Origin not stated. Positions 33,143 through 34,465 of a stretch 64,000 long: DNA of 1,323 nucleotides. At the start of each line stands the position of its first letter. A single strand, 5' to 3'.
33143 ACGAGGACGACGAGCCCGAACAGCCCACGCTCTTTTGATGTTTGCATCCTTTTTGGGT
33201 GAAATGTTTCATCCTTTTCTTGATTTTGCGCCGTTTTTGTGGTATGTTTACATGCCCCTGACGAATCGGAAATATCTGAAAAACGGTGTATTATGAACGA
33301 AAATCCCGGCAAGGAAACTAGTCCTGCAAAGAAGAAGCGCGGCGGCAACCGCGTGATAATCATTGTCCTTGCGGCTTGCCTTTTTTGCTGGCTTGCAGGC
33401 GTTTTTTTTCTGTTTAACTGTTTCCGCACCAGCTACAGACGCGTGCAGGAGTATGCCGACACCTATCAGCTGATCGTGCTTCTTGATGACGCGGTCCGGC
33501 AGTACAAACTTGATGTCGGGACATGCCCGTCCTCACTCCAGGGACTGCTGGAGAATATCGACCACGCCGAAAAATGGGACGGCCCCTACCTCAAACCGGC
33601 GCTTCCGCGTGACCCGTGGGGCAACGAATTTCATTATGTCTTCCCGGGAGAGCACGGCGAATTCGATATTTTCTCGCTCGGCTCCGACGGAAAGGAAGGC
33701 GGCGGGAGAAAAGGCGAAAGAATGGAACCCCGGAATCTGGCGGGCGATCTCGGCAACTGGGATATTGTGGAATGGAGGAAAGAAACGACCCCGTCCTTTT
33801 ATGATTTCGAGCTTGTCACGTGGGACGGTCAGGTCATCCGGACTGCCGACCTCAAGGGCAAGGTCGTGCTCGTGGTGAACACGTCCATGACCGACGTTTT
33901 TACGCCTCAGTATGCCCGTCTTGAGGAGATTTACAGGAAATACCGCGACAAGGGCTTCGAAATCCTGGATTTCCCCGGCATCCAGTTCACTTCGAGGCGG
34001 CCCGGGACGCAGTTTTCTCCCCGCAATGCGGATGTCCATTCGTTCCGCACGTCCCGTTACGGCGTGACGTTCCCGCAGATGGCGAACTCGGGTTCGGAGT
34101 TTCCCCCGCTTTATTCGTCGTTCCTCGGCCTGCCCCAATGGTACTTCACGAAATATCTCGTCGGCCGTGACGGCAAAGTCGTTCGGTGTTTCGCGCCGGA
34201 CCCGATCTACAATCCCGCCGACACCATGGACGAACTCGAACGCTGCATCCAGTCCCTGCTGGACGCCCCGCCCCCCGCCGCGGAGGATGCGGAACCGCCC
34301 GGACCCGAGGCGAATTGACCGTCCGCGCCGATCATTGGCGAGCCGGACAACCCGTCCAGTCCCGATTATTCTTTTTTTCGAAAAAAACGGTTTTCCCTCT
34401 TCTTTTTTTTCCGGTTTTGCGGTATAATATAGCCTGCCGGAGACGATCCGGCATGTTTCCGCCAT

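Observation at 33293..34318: Pseudopilin (GspG-like) domain fused to a catalytically dead glutathione-peroxidase domain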

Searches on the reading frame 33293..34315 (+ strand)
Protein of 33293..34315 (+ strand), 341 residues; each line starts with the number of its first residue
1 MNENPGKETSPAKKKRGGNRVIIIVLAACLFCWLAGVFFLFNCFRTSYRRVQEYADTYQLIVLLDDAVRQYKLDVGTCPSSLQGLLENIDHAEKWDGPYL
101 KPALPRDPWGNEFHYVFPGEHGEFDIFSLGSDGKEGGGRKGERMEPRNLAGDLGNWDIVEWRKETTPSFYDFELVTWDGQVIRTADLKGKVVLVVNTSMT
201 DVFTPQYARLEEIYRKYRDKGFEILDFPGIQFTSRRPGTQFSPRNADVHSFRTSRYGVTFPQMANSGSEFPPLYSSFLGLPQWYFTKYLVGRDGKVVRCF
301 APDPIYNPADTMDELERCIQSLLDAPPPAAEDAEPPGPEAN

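Call 3: search_protein_families(library=pfam, proteins=[window:33293-34315:+], max_evalue=1)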
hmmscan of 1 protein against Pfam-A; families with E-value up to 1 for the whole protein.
window:33293-34315:+ (341 aa): 4 families
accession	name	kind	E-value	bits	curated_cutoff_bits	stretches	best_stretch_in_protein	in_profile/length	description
PF08334.16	T2SSG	-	2.3e-24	85.9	21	1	58-139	15-100/108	Type II secretion system (T2SS), protein G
PF00255.25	GSHPx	-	2.7e-17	62.7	27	1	169-264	1-91/108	Glutathione peroxidase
PF00578.27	AhpC-TSA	-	1.8e-05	25.1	26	1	170-225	6-63/124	AhpC/TSA family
PF08534.16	Redoxin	-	0.035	14.3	26.6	1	171-225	8-66/148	Redoxin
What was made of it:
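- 33518..33760 (+): Residues 76-156: GspG globular head, complete to the terminal ...GDLGNW. Asp132 and Asp152 of the calcium loop are retained. Pfam T2SSG E 2.3e-24 (call 3).
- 33794..34267 (+): Residues 168-325: GPx-fold (thioredoxin-fold) pseudo-peroxidase domain. Pfam GSHPx E 2.7e-17 (call 3).
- On Type II secretion major pseudopilin GspG: PF08334 scores 85.9 bits against a cut-off of 21 (call 3).
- On Glutathione peroxidase (thiol/selenol peroxidase): PF00255 scores 62.7 bits against a cut-off of 27 (call 3).
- Checked: Pfam GSHPx covers residues 169-264: E 2.7e-17, 62.7 bits against a cut-off of 27 (call 3).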

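Call 4: search_protein_families(library=ncbifam, proteins=[window:33293-34315:+], max_evalue=1)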
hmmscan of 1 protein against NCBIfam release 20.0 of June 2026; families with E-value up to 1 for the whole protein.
window:33293-34315:+ (341 aa): 4 families
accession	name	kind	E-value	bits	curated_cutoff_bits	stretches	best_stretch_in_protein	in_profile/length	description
NF007900.0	PRK10606.1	equivalog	6.7e-25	87.7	270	2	168-274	4-108/183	glutathione peroxidase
TIGR02540.1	gpx7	equivalog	1.4e-18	67.1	207.3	1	168-303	1-139/153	putative glutathione peroxidase Gpx7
TIGR01710.1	typeII_sec_gspG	equivalog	1.7e-18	66.9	88.85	1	60-140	41-126/134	type II secretion system major pseudopilin GspG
NF002854.0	PRK03147.1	subfamily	0.00013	21.9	170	1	171-299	44-155/176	thiol-disulfide oxidoreductase ResA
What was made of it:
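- On Type II secretion major pseudopilin GspG: Only profile positions 41-126 of 134 are matched (call 4).
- TIGR01710 scores 66.9 bits against a cut-off of 88.85, and only the head matches (call 4).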

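Call 5: search_solved_structures(query=window:33293-34315:+, max_evalue=0.01, show_alignments=3)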
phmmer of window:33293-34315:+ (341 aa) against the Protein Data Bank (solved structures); distinct sequences matched with E-value up to 0.01: 51.
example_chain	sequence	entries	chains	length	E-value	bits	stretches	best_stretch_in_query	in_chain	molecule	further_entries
3cmi_A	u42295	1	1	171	2.3e-20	75.9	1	168-317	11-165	Peroxiredoxin HYR1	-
26jk_A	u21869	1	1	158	3.8e-19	71.9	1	168-313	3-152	Glutathione peroxidase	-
6vpd_A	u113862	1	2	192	2.9e-17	65.7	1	165-302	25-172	Glutathione peroxidase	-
4lw9_A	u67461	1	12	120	1.7e-16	63.2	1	60-163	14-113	Type II secretion system protein G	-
3gn9_A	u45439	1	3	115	1.9e-16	63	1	60-160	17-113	Type II secretory pathway, pseudopilin EpsG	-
3fu1_A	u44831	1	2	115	3.2e-16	62.3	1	60-160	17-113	General secretion pathway protein G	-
3kij_A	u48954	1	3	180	8.7e-16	60.8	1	163-304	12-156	Probable glutathione peroxidase 8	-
3cyn_A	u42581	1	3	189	1.2e-15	60.3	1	165-304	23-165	Probable glutathione peroxidase 8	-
2p5q_A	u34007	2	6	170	4.2e-15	58.6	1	168-322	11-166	Glutathione peroxidase 5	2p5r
2p31_A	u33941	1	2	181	5.4e-15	58.2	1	152-303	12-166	Glutathione peroxidase 7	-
9jl9_A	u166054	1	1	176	2.4e-14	56.1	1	160-310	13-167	De novo designed 2OBI-3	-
2kep_A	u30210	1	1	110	1.6e-13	53.4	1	66-157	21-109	General secretion pathway protein G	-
9jl8_A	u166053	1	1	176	8.3e-13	51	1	160-302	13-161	De novo designed 2OBI-1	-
1t92_A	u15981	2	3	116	3.2e-12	49.1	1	61-134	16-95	General secretion pathway protein G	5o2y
3e0u_A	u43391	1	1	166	8.7e-12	47.7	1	167-304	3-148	Glutathione peroxidase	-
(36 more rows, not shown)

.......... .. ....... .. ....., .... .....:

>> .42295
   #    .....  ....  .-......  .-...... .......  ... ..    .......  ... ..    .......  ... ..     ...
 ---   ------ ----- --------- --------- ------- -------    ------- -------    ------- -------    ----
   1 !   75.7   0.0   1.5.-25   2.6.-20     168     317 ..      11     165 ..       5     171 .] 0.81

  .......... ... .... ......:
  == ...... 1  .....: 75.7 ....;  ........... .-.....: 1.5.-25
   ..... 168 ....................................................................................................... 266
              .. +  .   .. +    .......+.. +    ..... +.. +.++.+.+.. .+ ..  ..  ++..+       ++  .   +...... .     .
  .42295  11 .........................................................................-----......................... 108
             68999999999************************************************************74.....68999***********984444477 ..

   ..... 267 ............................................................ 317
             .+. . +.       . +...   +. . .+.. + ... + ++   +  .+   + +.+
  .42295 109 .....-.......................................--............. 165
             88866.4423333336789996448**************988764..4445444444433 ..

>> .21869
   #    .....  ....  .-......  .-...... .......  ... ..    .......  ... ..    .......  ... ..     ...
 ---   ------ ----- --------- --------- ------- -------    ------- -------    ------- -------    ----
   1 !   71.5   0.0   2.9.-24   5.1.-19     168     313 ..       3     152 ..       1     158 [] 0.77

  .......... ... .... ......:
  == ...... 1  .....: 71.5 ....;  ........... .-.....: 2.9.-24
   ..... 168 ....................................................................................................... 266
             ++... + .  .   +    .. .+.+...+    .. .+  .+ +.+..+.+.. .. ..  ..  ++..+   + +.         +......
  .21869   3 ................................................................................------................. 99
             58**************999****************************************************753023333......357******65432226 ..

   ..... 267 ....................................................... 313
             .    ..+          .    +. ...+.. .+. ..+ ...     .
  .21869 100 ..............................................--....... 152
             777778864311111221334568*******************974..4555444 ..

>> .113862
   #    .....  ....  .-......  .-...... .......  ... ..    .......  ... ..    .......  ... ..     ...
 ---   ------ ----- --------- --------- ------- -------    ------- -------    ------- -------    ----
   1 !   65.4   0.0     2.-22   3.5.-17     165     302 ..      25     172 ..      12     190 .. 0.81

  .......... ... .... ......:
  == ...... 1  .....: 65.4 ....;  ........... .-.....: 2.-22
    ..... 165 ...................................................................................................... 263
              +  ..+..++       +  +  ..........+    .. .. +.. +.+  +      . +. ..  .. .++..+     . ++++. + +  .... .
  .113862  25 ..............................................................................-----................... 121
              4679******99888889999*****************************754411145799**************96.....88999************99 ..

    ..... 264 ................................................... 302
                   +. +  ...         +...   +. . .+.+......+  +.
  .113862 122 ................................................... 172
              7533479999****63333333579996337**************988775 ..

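Call 6: find_homologous_proteins(query=window:33293-34315:+, max_evalue=0.001)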
Query window:33293-34315:+ (341 aa): 451 proteins with E <= 0.001 among 2632 candidates; the best 120 are listed.
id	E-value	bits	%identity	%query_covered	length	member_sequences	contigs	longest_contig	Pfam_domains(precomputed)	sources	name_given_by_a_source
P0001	5.9e-232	787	98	100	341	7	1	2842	PF00255.26,PF00578.28,PF08334.17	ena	-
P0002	6.7e-178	609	78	100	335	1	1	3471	PF00255.26,PF00578.28,PF08334.17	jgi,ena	-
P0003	6.9e-170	583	76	96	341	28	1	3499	PF00255.26,PF08334.17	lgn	-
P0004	3.1e-159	548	70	98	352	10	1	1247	PF00255.26,PF08334.17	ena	-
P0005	6.6e-157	540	72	96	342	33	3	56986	PF00255.26,PF08334.17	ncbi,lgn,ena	-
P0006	2.3e-154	532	70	96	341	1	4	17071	PF00255.26,PF08334.17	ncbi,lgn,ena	-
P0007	3.3e-153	528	70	96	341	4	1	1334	PF00255.26,PF08334.17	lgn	-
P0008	1.3e-131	457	64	98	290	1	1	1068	PF08334.17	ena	-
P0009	3.5e-120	419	77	71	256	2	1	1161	PF00255.26,PF08334.17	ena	-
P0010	3.8e-57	212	38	96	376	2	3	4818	PF00255.26,PF00578.28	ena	-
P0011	6.4e-55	204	59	49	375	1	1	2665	PF00255.26,PF00578.28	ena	-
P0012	2.3e-54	203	38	94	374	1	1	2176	PF00255.26,PF00578.28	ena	-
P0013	3.2e-54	202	59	49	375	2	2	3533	PF00255.26,PF00578.28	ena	-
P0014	4.6e-54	202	60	49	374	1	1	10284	PF00255.26,PF00578.28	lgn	-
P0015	2.0e-53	200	58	50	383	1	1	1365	PF00255.26,PF00578.28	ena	-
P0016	2.3e-53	199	38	94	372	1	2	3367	PF00255.26,PF00578.28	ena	-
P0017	3.6e-53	199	38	94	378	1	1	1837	PF00255.26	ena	-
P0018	5.0e-53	198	47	72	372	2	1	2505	PF00255.26,PF00578.28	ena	-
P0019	7.1e-53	198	45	72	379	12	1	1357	PF00255.26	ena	-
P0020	8.9e-53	197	58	49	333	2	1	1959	PF00255.26,PF00578.28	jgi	-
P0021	1.9e-52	196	38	94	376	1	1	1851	PF00255.26,PF00578.28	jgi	-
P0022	5.4e-52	195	38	94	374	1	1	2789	PF00255.26,PF00578.28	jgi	-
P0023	6.1e-52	195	37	93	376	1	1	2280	PF00255.26,PF00578.28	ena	-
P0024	6.4e-52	195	57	49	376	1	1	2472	PF00255.26,PF00578.28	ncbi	-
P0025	6.7e-52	195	58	49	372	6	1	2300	PF00255.26,PF00578.28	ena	-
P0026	1.5e-51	193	57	49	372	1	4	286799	PF00255.26,PF00578.28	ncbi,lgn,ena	-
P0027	2.4e-51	193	58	49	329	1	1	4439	PF00255.26,PF00578.28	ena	-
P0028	3.0e-51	192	57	48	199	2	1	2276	PF00255.26,PF00578.28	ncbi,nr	ncbi:MAG: redoxin domain-containing protein [Lentisphaeria bacterium]|nr:redoxin domain-containing p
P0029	4.1e-51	192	37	93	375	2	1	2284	PF00255.26,PF00578.28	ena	-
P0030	1.8e-50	190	45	71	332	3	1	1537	PF00255.26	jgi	jgi:glutathione peroxidase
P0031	1.4e-49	187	57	48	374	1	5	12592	PF00255.26,PF00578.28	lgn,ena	-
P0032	3.1e-44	169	57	45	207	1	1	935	PF08534.17,PF00255.26,PF00578.28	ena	-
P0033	7.0e-41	158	51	46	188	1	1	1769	PF00255.26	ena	-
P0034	1.1e-31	128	52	36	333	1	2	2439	PF22434.2,PF23310.2,PF13432.13,PF08238.19,PF08334.17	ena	-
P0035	3.9e-24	103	43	43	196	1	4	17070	PF00255.26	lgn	-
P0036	3.1e-23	100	39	48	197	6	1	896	PF00255.26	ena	-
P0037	4.3e-23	100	44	42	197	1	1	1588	PF00255.26,PF00578.28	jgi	-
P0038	4.9e-23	100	39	45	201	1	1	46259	PF00255.26,PF00578.28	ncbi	-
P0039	9.7e-23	99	40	52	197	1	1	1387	PF00255.26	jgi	-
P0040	1.3e-22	98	45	40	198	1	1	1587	PF00255.26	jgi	jgi:glutathione peroxidase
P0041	1.5e-22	98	44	43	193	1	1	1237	PF00255.26,PF00578.28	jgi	-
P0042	1.7e-22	98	38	46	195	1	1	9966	PF00255.26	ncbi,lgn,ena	-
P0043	2.6e-22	97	41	41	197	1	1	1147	PF08534.17,PF00255.26,PF00578.28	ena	-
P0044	2.8e-22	97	38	45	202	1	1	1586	PF00255.26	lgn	-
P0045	3.6e-22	97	39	47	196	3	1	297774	PF00255.26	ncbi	-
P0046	3.9e-22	97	42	40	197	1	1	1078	PF08534.17,PF00255.26,PF00578.28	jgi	jgi:glutathione peroxidase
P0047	4.1e-22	97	44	41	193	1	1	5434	PF00255.26,PF00578.28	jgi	jgi:glutathione peroxidase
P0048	4.3e-22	96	39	45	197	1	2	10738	PF00255.26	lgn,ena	-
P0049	4.4e-22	96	42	40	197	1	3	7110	PF08534.17,PF00255.26,PF00578.28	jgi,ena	jgi:glutathione peroxidase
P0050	4.5e-22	96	42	40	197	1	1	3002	PF08534.17,PF00255.26,PF00578.28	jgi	jgi:glutathione peroxidase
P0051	6.1e-22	96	42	40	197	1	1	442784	PF08534.17,PF00255.26,PF00578.28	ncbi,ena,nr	ncbi:MAG TPA: glutathione peroxidase [Blastocatellia bacterium]|nr:glutathione peroxidase [Blastocat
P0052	6.1e-22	96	42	40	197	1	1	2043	PF08534.17,PF00255.26,PF00578.28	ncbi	-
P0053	8.7e-22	95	41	40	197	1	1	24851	PF08534.17,PF00255.26,PF00578.28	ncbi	ncbi:MAG: glutathione peroxidase [Blastocatellia bacterium]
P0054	9.6e-22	95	40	45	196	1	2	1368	PF08534.17,PF00255.26,PF00578.28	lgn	-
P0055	9.8e-22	95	41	40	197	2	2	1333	PF08534.17,PF00255.26,PF00578.28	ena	-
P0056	1.1e-21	95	40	45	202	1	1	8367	PF00255.26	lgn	-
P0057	1.2e-21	95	42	41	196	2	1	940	PF00255.26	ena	-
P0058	1.2e-21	95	40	48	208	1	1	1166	PF00255.26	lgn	-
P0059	1.3e-21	95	37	50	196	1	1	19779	PF00255.26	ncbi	-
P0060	1.7e-21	95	42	39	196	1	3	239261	PF00255.26,PF00578.28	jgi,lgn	-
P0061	2.1e-21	94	36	52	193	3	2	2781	PF08534.17,PF00255.26,PF00578.28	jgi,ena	-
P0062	2.4e-21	94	38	44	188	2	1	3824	PF08534.17,PF00255.26,PF00578.28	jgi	jgi:glutathione peroxidase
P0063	2.4e-21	94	39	45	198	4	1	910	PF00255.26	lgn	-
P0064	4.1e-21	93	42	39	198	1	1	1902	PF00255.26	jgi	jgi:glutathione peroxidase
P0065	5.4e-21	93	39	45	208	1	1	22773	PF00255.26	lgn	-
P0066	5.9e-21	93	40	44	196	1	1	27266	PF00255.26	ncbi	-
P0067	9.9e-21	92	38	47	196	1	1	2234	PF08534.17,PF00255.26,PF00578.28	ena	-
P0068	1.0e-20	92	38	47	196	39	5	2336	PF08534.17,PF00255.26,PF00578.28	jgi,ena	jgi:glutathione peroxidase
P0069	1.0e-20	92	38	47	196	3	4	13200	PF08534.17,PF00255.26,PF00578.28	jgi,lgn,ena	-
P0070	1.1e-20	92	35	47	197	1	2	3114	PF00255.26,PF00578.28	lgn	-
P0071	1.1e-20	92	39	47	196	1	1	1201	PF08534.17,PF00255.26,PF00578.28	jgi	-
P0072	1.3e-20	92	38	46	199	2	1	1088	PF00255.26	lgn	-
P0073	1.4e-20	92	38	47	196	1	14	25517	PF08534.17,PF00255.26,PF00578.28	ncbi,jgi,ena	jgi:glutathione peroxidase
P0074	1.4e-20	92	38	47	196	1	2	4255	PF08534.17,PF00255.26,PF00578.28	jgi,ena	jgi:glutathione peroxidase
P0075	1.4e-20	91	40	40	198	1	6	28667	PF00255.26,PF00578.28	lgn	-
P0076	1.6e-20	91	38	47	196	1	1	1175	PF08534.17,PF00255.26,PF00578.28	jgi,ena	jgi:glutathione peroxidase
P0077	1.9e-20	91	38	47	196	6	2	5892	PF08534.17,PF00255.26,PF00578.28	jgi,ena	jgi:glutathione peroxidase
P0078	2.0e-20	91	40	40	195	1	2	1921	PF08534.17,PF00255.26,PF00578.28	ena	-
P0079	2.4e-20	91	36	47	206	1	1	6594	PF00255.26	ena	-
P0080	3.0e-20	90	38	47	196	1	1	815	PF08534.17,PF00255.26,PF00578.28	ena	-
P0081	4.2e-20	90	36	57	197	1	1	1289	PF00255.26,PF00578.28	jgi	jgi:glutathione peroxidase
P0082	4.7e-20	90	40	41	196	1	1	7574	PF00255.26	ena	-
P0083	4.7e-20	90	39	47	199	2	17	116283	PF00255.26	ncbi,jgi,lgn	jgi:glutathione peroxidase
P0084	4.8e-20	90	38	47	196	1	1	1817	PF08534.17,PF00255.26,PF00578.28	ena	-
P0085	7.2e-20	89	39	40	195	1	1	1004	PF08534.17,PF00255.26,PF00578.28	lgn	-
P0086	7.2e-20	89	39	40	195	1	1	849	PF08534.17,PF00255.26,PF00578.28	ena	-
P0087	7.2e-20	89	39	40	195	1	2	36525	PF00255.26,PF00578.28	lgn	-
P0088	7.2e-20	89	39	40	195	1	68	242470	PF08534.17,PF00255.26,PF00578.28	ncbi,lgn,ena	-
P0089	7.2e-20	89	39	40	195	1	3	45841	PF08534.17,PF00255.26,PF00578.28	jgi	-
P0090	7.2e-20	89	39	40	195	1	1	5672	PF08534.17,PF00255.26,PF00578.28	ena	-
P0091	7.2e-20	89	39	40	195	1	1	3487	PF08534.17,PF00255.26,PF00578.28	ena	-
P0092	7.2e-20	89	39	40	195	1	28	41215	PF08534.17,PF00255.26,PF00578.28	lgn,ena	-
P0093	7.9e-20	89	36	47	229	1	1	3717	PF08534.17,PF00255.26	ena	-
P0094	7.9e-20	89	41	46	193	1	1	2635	PF00255.26,PF00578.28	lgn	-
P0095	9.2e-20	89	35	51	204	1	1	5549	PF00255.26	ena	-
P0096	9.2e-20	89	39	40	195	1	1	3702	PF08534.17,PF00255.26,PF00578.28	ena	-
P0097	9.7e-20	89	36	47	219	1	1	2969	PF00255.26,PF00578.28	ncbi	-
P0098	9.8e-20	89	39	40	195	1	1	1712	PF08534.17,PF00255.26,PF00578.28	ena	-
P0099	9.9e-20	89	39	40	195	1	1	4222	PF08534.17,PF00255.26,PF00578.28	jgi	-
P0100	1.0e-19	89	39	40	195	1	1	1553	PF00255.26,PF00578.28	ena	-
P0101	1.0e-19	89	39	40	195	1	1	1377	PF08534.17,PF00255.26,PF00578.28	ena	-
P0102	1.7e-19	88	36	47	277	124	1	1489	PF08534.17,PF00255.26,PF00578.28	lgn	-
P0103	1.9e-19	88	38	40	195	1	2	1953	PF00255.26,PF00578.28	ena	-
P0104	2.0e-19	88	39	47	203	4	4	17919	PF00255.26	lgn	-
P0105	2.1e-19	88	38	40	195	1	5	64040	PF08534.17,PF00255.26,PF00578.28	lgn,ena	-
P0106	2.2e-19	88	37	48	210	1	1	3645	PF00255.26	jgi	jgi:glutathione peroxidase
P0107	2.2e-19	88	38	40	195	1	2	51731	PF00255.26,PF00578.28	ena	-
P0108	2.6e-19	87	38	40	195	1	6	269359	PF00255.26,PF00578.28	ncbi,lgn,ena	-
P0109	2.6e-19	87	38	40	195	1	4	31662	PF00255.26,PF00578.28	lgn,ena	-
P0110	2.6e-19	87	38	40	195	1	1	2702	PF00255.26,PF00578.28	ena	-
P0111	2.6e-19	87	38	40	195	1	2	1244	PF00255.26,PF00578.28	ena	-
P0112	2.6e-19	87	38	40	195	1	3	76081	PF00255.26,PF00578.28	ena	-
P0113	2.8e-19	87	35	46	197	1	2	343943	PF00255.26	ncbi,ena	-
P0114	2.8e-19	87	44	40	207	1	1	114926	PF00255.26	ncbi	ncbi:hypothetical protein B7463_g6906, partial [Scytalidium lignicola]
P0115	2.9e-19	87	37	45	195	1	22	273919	PF08534.17,PF00255.26,PF00578.28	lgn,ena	-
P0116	2.9e-19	87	37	45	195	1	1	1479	PF08534.17,PF00255.26,PF00578.28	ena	-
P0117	3.0e-19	87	38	40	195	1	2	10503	PF00255.26,PF00578.28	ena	-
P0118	3.4e-19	87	37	45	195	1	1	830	PF08534.17,PF00255.26,PF00578.28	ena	-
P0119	3.4e-19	87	41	41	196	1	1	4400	PF00255.26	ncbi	-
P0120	3.9e-19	87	36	46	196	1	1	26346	PF00255.26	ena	-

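Call 10: find_encoding_contigs(protein=P0005, flank=10000, max_places=3)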
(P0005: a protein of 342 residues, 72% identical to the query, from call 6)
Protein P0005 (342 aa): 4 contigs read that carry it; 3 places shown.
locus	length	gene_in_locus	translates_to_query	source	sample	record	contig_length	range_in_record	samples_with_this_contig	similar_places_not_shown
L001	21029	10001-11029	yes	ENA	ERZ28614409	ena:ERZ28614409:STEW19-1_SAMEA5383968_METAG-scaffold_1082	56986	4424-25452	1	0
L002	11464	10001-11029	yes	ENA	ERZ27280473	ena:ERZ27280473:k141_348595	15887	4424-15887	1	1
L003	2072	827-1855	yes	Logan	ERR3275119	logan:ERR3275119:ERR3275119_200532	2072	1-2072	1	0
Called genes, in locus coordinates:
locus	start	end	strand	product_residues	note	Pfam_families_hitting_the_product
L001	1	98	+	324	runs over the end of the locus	PF01116:F_bP_aldolase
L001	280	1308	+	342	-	PF03480:DctP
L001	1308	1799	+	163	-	PF04290:DctQ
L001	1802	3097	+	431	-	PF06808:DctM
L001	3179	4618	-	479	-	PF02219:MTHFR, PF12225:DUF5981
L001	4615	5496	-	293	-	PF00561:Abhydrolase_1, PF12146:Hydrolase_4 (faint), PF12697:Abhydrolase_6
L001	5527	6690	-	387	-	-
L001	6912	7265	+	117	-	PF02609:Exonuc_VII_S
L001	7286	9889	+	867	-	PF01624:MutS_I, PF05188:MutS_II, PF05192:MutS_III, PF05190:MutS_IV, PF00488:MutS_V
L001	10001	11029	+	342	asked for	PF08334:T2SSG, PF00255:GSHPx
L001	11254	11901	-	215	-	PF08242:Methyltransf_12 (weak)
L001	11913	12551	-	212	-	PF04127:DFP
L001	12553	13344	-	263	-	-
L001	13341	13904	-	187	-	PF00588:SpoU_methylase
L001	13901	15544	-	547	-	PF00270:DEAD, PF04851:ResIII (weak), PF00271:Helicase_C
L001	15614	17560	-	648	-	PF01145:Band_7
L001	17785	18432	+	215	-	-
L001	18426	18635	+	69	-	-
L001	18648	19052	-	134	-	PF10825:DUF2752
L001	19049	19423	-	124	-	PF04505:CD225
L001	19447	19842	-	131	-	PF13240:Zn_Ribbon_1 (weak)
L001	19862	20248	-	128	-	PF12773:DZR (weak), PF13240:Zn_Ribbon_1, PF13248:Zn_ribbon_3 (faint), PF04505:CD225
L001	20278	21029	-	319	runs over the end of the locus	PF13240:Zn_Ribbon_1, PF04505:CD225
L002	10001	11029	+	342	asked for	PF08334:T2SSG, PF00255:GSHPx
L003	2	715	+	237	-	?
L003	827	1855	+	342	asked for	PF08334:T2SSG, PF00255:GSHPx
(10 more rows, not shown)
